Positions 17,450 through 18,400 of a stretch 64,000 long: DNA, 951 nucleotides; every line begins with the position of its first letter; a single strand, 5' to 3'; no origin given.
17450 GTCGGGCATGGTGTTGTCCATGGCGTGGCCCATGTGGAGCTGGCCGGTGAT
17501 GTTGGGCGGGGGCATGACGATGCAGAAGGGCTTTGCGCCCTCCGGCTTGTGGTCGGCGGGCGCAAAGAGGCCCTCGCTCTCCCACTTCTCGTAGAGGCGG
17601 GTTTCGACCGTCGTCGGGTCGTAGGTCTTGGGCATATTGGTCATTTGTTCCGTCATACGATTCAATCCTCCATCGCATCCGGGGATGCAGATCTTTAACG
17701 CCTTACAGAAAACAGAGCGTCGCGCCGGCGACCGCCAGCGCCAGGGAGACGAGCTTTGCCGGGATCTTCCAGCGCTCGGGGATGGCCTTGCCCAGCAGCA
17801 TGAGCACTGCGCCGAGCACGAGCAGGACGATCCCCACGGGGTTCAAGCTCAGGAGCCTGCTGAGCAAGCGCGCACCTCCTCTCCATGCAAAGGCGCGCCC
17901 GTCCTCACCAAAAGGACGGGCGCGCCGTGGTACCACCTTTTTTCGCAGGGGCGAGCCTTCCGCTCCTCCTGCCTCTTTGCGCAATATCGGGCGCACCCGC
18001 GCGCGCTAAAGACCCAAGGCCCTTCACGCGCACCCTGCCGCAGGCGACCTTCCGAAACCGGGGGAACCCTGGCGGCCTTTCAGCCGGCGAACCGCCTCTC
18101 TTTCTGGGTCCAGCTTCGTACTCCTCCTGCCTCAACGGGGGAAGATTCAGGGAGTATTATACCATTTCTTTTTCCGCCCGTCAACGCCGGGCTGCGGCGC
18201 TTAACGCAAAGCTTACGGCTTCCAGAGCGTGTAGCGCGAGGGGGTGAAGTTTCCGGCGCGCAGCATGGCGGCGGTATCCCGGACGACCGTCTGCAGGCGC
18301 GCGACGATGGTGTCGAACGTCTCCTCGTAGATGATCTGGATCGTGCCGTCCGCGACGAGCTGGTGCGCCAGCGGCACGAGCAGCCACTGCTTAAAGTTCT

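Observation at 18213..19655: Stand-alone RelA/SpoT-domain protein with a diverged acceptor motif and an unassigned C-terminal half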

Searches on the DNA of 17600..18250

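Call 55: search_rna_families(source=window, start=17600, end=18250, threshold=evalue, max_evalue=1, show_alignments=1)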
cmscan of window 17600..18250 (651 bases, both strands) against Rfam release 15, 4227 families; matches with E-value up to 1: 2.
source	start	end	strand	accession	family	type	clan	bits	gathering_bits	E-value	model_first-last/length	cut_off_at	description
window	17909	18144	-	RF00230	T-box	Cis-reg; leader;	-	61.9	93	5e-13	1-219/219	no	T-box leader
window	18163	18219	+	RF03042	porB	Gene; sRNA;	-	22.3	35.1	0.26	1-61/61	no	porB RNA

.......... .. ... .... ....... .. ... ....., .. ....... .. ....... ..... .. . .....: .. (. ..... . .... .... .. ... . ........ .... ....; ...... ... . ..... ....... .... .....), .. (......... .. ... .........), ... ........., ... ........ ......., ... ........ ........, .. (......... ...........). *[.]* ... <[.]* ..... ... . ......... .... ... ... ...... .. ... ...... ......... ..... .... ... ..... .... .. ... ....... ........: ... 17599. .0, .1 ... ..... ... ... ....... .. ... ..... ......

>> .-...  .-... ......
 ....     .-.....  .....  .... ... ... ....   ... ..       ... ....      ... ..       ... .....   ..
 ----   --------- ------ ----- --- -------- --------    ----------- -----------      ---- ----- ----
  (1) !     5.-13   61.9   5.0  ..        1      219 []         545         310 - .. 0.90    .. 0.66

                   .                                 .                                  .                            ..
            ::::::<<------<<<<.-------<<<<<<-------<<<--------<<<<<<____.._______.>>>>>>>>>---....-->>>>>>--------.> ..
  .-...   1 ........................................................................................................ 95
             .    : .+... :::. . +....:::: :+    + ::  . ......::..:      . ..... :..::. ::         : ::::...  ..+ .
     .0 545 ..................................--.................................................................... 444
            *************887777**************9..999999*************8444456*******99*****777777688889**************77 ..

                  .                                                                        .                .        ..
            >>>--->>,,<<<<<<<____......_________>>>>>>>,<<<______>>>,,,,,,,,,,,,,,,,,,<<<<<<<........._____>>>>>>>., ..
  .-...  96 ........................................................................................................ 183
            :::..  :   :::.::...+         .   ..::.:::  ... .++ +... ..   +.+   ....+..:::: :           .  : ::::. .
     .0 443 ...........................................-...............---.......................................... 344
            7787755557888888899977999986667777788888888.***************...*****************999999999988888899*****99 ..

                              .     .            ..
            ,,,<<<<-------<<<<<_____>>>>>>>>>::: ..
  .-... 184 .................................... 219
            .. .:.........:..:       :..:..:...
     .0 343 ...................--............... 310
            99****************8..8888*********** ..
